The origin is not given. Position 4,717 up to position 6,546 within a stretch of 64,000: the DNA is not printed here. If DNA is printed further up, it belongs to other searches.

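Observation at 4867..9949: Tightly packed MttB-family / SRPBCC / racemase-family / DMGDH-GcvT operon: candidate aerobic quaternary-amine demethylation route without a corrinoid partner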

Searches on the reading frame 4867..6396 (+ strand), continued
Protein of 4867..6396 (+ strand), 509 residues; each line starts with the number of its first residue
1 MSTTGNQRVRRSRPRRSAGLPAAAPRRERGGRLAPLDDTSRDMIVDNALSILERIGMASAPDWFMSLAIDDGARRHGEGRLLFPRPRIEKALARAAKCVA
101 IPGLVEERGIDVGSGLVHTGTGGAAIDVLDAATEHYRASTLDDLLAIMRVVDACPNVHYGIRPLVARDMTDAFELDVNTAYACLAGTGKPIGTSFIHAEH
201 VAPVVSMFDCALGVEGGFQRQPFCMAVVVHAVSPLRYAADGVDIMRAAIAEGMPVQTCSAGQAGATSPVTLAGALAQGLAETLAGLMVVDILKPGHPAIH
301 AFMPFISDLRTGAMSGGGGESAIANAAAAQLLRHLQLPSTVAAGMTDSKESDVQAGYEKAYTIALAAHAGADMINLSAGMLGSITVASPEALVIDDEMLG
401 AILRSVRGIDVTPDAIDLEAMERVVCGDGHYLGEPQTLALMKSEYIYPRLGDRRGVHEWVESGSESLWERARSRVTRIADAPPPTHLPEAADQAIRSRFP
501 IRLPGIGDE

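Call 84: find_homologous_proteins(query=L050:10001-11488:+, max_evalue=1e-50)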
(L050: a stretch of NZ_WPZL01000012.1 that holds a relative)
Query L050:10001-11488:+ (496 aa): 4471 proteins with E <= 1e-50 among 8000 candidates; the best 120 are listed.
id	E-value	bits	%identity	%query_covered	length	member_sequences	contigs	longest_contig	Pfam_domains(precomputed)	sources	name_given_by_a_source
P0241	0.0e+0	1094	100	100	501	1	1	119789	PF06253.17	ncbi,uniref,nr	ncbi:trimethylamine methyltransferase family protein [Ruegeria lacuscaerulensis]|uniref:trimethylami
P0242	1.2e-274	930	84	100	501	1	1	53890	PF06253.17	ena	-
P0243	4.8e-273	924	83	100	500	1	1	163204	PF06253.17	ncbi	-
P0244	1.1e-271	920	83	100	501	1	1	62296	PF06253.17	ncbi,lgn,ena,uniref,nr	ncbi:trimethylamine methyltransferase family protein [Ruegeria sp.]|uniref:trimethylamine methyltran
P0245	8.0e-268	907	84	99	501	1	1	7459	PF06253.17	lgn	-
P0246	7.3e-267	904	83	100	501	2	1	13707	PF06253.17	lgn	-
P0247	1.4e-261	886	81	100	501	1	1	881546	PF06253.17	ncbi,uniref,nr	ncbi:trimethylamine methyltransferase family protein [Ruegeria arenilitoris]|uniref:trimethylamine m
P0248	5.6e-261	884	81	100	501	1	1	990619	PF06253.17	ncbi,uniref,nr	ncbi:trimethylamine methyltransferase family protein [Ruegeria arenilitoris]|uniref:trimethylamine m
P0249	9.2e-260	880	81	99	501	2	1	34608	PF06253.17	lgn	-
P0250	9.0e-255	864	78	99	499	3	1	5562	PF06253.17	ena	-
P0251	1.1e-254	864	79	100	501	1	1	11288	PF06253.17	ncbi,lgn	ncbi:MAG: trimethylamine methyltransferase family protein [Pikeienuella sp.]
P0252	6.3e-254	861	79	100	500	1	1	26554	PF06253.17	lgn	-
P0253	1.4e-253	860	80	98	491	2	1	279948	PF06253.17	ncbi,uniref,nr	ncbi:trimethylamine methyltransferase family protein [uncultured Roseovarius sp.]|uniref:trimethylam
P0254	2.4e-253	859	79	100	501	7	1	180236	PF06253.17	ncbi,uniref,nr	ncbi:trimethylamine methyltransferase family protein [uncultured Ruegeria sp.]|uniref:trimethylamine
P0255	3.9e-253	859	78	100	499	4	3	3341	PF06253.17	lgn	-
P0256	8.0e-253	858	77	100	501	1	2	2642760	PF06253.17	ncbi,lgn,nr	ncbi:MAG: trimethylamine methyltransferase family protein [Alphaproteobacteria bacterium]|nr:trimeth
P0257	1.1e-252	857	79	100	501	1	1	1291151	PF06253.17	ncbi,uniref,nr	ncbi:trimethylamine methyltransferase family protein [Ruegeria halocynthiae]|uniref:trimethylamine m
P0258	5.9e-252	855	78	100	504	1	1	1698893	PF06253.17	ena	-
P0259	2.2e-251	853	78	100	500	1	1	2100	PF06253.17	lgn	-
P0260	1.6e-250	850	77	100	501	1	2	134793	PF06253.17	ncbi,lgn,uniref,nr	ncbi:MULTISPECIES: trimethylamine methyltransferase family protein [unclassified Roseovarius]|uniref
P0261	4.1e-250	849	77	100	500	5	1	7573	PF06253.17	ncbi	-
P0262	5.0e-250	848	77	100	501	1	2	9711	PF06253.17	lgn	-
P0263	5.4e-250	848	78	96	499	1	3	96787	PF06253.17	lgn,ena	-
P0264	1.5e-249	847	79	96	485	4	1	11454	PF06253.17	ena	-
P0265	1.8e-249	847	78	100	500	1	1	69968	PF06253.17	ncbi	-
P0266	3.1e-249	846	79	96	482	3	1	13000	PF06253.17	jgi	jgi:trimethylamine--corrinoid protein Co-methyltransferase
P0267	4.5e-249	845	78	100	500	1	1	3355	PF06253.17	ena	-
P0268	2.0e-248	843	76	100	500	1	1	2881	PF06253.17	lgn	-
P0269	2.8e-248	843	77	100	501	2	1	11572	PF06253.17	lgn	-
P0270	4.3e-248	842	76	100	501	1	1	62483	PF06253.17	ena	-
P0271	7.5e-248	841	76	100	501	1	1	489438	PF06253.17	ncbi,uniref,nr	ncbi:trimethylamine methyltransferase family protein [Pelagibius sp. Alg239-R121]|uniref:trimethylam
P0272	1.1e-247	841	76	100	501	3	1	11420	PF06253.17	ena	-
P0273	1.3e-247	840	78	100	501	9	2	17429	PF06253.17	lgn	-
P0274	4.1e-247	839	76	100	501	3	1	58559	PF06253.17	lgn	-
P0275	2.8e-246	836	77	100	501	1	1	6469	PF06253.17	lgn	-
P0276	6.5e-246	835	77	100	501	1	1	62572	PF06253.17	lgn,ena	-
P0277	1.2e-245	834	75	100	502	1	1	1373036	PF06253.17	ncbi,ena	-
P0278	1.9e-245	833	76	100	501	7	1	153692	PF06253.17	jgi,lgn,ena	-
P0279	4.8e-245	832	76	100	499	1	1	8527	PF06253.17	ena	-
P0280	1.3e-244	831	79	96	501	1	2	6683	PF06253.17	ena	-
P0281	2.1e-244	830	76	100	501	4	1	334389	PF06253.17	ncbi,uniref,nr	ncbi:trimethylamine methyltransferase family protein [Ruegeria atlantica]|uniref:trimethylamine meth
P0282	2.4e-244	830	76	100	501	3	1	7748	PF06253.17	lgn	-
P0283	3.1e-244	829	76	100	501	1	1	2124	PF06253.17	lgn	-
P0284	8.3e-244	828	78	96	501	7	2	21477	PF06253.17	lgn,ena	-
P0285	1.1e-243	827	76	100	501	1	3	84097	PF06253.17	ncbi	-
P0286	2.0e-243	827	79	96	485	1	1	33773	PF06253.17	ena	-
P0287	5.0e-243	825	76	100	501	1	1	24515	PF06253.17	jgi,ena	-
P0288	1.1e-242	824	75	100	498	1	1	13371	PF06253.17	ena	-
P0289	1.7e-242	824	75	100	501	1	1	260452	PF06253.17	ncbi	-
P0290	1.8e-242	823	76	100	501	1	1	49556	PF06253.17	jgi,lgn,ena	-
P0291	1.9e-242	823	76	96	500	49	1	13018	PF06253.17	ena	-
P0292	5.7e-242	822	74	100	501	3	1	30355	PF06253.17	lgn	-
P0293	1.9e-241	820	78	95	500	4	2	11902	PF06253.17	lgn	-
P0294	2.2e-241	820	75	100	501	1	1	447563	PF06253.17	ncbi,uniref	ncbi:trimethylamine methyltransferase family protein [Roseovarius sp. 2305UL8-3]|uniref:trimethylami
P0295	4.3e-241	819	73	99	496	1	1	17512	PF06253.17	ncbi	-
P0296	9.5e-241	818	76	96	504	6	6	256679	PF06253.17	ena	-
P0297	9.9e-241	818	79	95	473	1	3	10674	PF06253.17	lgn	-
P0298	1.0e-240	818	76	100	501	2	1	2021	PF06253.17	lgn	-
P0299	2.3e-239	813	76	99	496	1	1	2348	PF06253.17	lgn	-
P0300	7.2e-239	812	74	99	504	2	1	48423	PF06253.17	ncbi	-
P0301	3.3e-238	809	74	100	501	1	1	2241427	PF06253.17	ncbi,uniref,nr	ncbi:trimethylamine methyltransferase family protein [Roseovarius sp. EL26]|uniref:trimethylamine me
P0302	7.4e-238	808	77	96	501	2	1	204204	PF06253.17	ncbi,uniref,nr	ncbi:trimethylamine methyltransferase family protein [uncultured Tateyamaria sp.]|uniref:trimethylam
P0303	7.7e-238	808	75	100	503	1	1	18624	PF06253.17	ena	-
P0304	1.6e-236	804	73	100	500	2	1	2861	PF06253.17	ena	-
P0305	2.5e-236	803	74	99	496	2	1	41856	PF06253.17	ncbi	ncbi:MAG: trimethylamine methyltransferase family protein [Pseudomonadota bacterium]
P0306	4.2e-236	802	73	99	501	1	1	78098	PF06253.17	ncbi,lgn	ncbi:MAG: trimethylamine methyltransferase family protein [Pseudomonadota bacterium]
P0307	4.7e-236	802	77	94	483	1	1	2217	PF06253.17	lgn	-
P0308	6.7e-236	802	74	100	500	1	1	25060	PF06253.17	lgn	-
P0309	1.7e-235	800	75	96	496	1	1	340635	PF06253.17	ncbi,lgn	ncbi:MAG: trimethylamine methyltransferase family protein [Paracoccaceae bacterium]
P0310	1.1e-234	798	73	100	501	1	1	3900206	PF06253.17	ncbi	-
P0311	2.7e-234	796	76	95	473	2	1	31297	PF06253.17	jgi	-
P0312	2.8e-234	796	73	100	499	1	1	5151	PF06253.17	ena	-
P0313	1.5e-233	794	76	96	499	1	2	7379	PF06253.17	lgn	-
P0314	2.1e-233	794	73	100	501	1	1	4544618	PF06253.17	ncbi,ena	-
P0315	3.1e-233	793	76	96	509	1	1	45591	PF06253.17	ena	-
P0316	3.8e-233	793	74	99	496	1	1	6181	PF06253.17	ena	-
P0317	1.1e-232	791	76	94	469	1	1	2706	PF06253.17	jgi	-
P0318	1.3e-232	791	74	97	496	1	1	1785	PF06253.17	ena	-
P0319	6.9e-232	789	72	100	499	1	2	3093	PF06253.17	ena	-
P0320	1.5e-231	787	77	93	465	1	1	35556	PF06253.17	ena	-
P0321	1.9e-231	787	75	95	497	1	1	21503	PF06253.17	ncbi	ncbi:MAG: trimethylamine methyltransferase family protein [Pseudomonadota bacterium]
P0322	6.1e-231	785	72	99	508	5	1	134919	PF06253.17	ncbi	ncbi:MAG: trimethylamine methyltransferase family protein [Pseudomonadota bacterium]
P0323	6.5e-231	785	79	90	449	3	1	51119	PF06253.17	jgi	jgi:trimethylamine--corrinoid protein Co-methyltransferase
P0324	1.1e-230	785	72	100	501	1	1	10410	PF06253.17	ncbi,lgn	-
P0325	1.2e-229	781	73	100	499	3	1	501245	PF06253.17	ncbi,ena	-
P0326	1.3e-226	771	78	90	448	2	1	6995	PF06253.17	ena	-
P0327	2.0e-225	767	72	100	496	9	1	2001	PF06253.17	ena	-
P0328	3.7e-224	763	73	96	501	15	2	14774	PF06253.17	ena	-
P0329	6.4e-224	762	71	100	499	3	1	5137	PF06253.17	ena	-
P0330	2.8e-222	757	70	100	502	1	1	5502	PF06253.17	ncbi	-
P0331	7.1e-222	756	70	96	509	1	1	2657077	PF06253.17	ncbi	ncbi:trimethylamine methyltransferase family protein [Rhodovibrionaceae bacterium A322]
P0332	3.3e-218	743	67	100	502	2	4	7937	PF06253.17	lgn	-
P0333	4.2e-218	743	77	89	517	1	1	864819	PF06253.17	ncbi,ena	-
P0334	8.7e-215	732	75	90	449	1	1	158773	PF06253.17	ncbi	ncbi:MAG: trimethylamine methyltransferase family protein [Rhodospirillales bacterium]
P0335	2.1e-214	731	68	100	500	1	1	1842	PF06253.17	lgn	-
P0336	2.5e-214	731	70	97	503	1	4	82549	PF06253.17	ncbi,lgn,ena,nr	ncbi:MAG: trimethylamine methyltransferase family protein [Alphaproteobacteria bacterium]|nr:trimeth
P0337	1.4e-213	728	70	96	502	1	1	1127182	PF06253.17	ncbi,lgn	ncbi:MAG: trimethylamine methyltransferase family protein [Paracoccaceae bacterium]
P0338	4.5e-213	727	70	96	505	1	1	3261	PF06253.17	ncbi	ncbi:MAG: trimethylamine methyltransferase family protein [Pseudomonadota bacterium]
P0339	2.2e-212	724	66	100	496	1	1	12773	PF06253.17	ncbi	ncbi:MAG: trimethylamine methyltransferase family protein [Pseudomonadota bacterium]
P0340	9.5e-211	719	69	99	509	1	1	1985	PF06253.17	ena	-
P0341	2.0e-210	718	67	99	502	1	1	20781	PF06253.17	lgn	-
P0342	8.2e-210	716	68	100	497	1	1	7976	PF06253.17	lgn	-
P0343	3.5e-208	710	68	95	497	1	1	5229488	PF06253.17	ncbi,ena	-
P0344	4.4e-208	710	70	96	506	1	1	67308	PF06253.17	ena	-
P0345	6.1e-208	710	70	96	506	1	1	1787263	PF06253.17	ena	-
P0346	8.8e-208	709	68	94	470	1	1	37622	PF06253.17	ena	-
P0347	2.7e-207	707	68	96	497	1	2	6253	PF06253.17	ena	-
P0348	6.5e-206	703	69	96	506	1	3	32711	PF06253.17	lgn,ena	-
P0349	6.7e-206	703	67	99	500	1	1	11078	PF06253.17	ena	-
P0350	1.6e-205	702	68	96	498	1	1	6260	PF06253.17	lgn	-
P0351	4.3e-205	700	66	99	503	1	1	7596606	PF06253.17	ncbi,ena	-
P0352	7.5e-205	699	69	95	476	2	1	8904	PF06253.17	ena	-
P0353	8.4e-205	699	66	100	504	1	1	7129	PF06253.17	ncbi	-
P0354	1.0e-204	699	68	96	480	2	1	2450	PF06253.17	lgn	-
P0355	1.3e-204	699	68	96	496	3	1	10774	PF06253.17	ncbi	-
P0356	2.6e-204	698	67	95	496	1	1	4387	PF06253.17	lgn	-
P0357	2.7e-204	698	71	90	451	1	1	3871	PF06253.17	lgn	-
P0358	3.4e-204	697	65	100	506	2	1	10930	PF06253.17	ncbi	-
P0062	6.8e-204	696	64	100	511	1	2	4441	PF06253.17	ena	-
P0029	8.3e-204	696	63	100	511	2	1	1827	PF06253.17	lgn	-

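Call 92: search_protein_families(library=pfam, proteins=[L052:8772-9854:+, L052:8079-8711:+, L064:116-1213:+, L064:7964-8926:+, L079:15129-16001:+, L079:16006-17052:+, L069:15284-15928:+, L050:16234-17268:-, L048:8835-9971:+, L081:7784-8653:+], max_evalue=0.0001)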
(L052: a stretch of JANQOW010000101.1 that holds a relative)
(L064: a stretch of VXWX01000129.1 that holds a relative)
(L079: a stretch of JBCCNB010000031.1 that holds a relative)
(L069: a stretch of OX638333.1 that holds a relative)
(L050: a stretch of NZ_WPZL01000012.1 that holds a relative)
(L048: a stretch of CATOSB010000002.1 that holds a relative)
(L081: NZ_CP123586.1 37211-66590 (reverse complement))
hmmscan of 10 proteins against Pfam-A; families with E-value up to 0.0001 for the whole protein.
L052:8772-9854:+ (360 aa): 1 family
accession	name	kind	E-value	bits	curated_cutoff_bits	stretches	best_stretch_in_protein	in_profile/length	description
PF00180.25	Iso_dh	-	3.5e-90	303.2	27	1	7-350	1-347/348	Isocitrate/isopropylmalate dehydrogenase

L052:8079-8711:+ (210 aa): 1 family
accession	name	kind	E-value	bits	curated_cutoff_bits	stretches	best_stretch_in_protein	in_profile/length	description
PF00512.31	HisKA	-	3.5e-05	24.2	26.9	1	25-69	16-58/66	His Kinase A (phospho-acceptor) domain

L064:116-1213:+ (365 aa): 3 families
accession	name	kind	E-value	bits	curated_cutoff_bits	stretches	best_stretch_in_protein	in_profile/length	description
PF13458.12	Peripla_BP_6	-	1.3e-70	239.2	31.7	1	5-333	1-339/343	Periplasmic binding protein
PF13433.12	Peripla_BP_5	-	1.7e-15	57.5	27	1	39-326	40-329/363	Periplasmic binding protein domain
PF01094.35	ANF_receptor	-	3.6e-07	30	25.4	1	35-328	19-345/353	Receptor family ligand binding region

L064:7964-8926:+ (320 aa): 6 families
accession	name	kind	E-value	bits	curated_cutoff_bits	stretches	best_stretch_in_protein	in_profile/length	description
PF13419.12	HAD_2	-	5.9e-28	98.6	23.8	1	9-185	1-178/178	Haloacid dehalogenase-like hydrolase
PF00313.28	CSD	-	1.1e-25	89.7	27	1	257-319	2-65/66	'Cold-shock' DNA-binding domain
PF00702.32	Hydrolase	-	5.3e-23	82.8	26.4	1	9-179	4-191/191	haloacid dehalogenase-like hydrolase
PF12710.13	HAD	-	1.4e-06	29.3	27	1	9-137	1-130/189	haloacid dehalogenase-like hydrolase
PF13344.12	Hydrolase_6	-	1.9e-06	28.3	27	0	90-148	16-72/101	Haloacid dehalogenase-like hydrolase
PF13242.12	Hydrolase_like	-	3.7e-05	24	22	0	144-199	4-62/75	HAD-hyrolase-like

L079:15129-16001:+ (290 aa): 1 family
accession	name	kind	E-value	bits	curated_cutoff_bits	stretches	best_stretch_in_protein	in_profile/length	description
PF01497.23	Peripla_BP_2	-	3.7e-32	112.1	27.5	1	35-262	1-232/235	Periplasmic binding protein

L079:16006-17052:+ (348 aa): 1 family
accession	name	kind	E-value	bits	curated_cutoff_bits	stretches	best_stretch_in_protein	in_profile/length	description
PF01032.23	FecCD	-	6.9e-92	308.2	26.5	1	26-344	1-311/311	FecCD transport family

L069:15284-15928:+ (214 aa): 2 families
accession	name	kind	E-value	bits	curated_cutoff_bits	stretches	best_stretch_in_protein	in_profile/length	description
PF01612.26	DNA_pol_A_exo1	-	5.7e-42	143.9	23.6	1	29-180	21-173/173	3'-5' exonuclease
PF13482.12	RNase_H_2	-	6.1e-07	30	22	1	33-172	3-161/165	RNase_H superfamily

L050:16234-17268:- (344 aa): 1 family
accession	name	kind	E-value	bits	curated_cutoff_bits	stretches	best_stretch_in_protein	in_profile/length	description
PF01297.22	ZnuA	-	2.8e-62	211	29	1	26-342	1-263/263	Zinc-uptake complex component A periplasmic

L048:8835-9971:+ (378 aa): 6 families
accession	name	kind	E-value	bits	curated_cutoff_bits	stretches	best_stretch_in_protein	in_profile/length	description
PF13358.12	DDE_3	-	2.8e-22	79.6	28.6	1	210-346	2-143/146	DDE superfamily endonuclease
PF13565.12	HTH_32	-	1.1e-15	58.3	33.7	1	82-162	1-73/73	Homeodomain-like domain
PF13551.12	HTH_29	-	2.1e-15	57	28.1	1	56-116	1-64/64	Winged helix-turn helix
PF13592.12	HTH_33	-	1.8e-14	53.5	25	1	133-190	2-59/60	Winged helix-turn helix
PF13518.12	HTH_28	-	1.6e-11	44.5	25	1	55-105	1-51/52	Helix-turn-helix domain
PF13384.12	HTH_23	-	3.3e-11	43.1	24.6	1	52-98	3-49/50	Homeodomain-like domain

L081:7784-8653:+ (289 aa): 2 families
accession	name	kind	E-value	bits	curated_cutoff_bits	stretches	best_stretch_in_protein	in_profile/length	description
PF23169.1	HalD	-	1.1e-13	51.5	26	1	48-256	16-210/228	Halogenase D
PF22814.2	WelO5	-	2.2e-05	24.6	27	0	181-249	180-258/277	Carrier-protein-independent halogenase WelO5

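Call 95: find_encoding_contigs(protein=P0373, flank=10000, max_places=2)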
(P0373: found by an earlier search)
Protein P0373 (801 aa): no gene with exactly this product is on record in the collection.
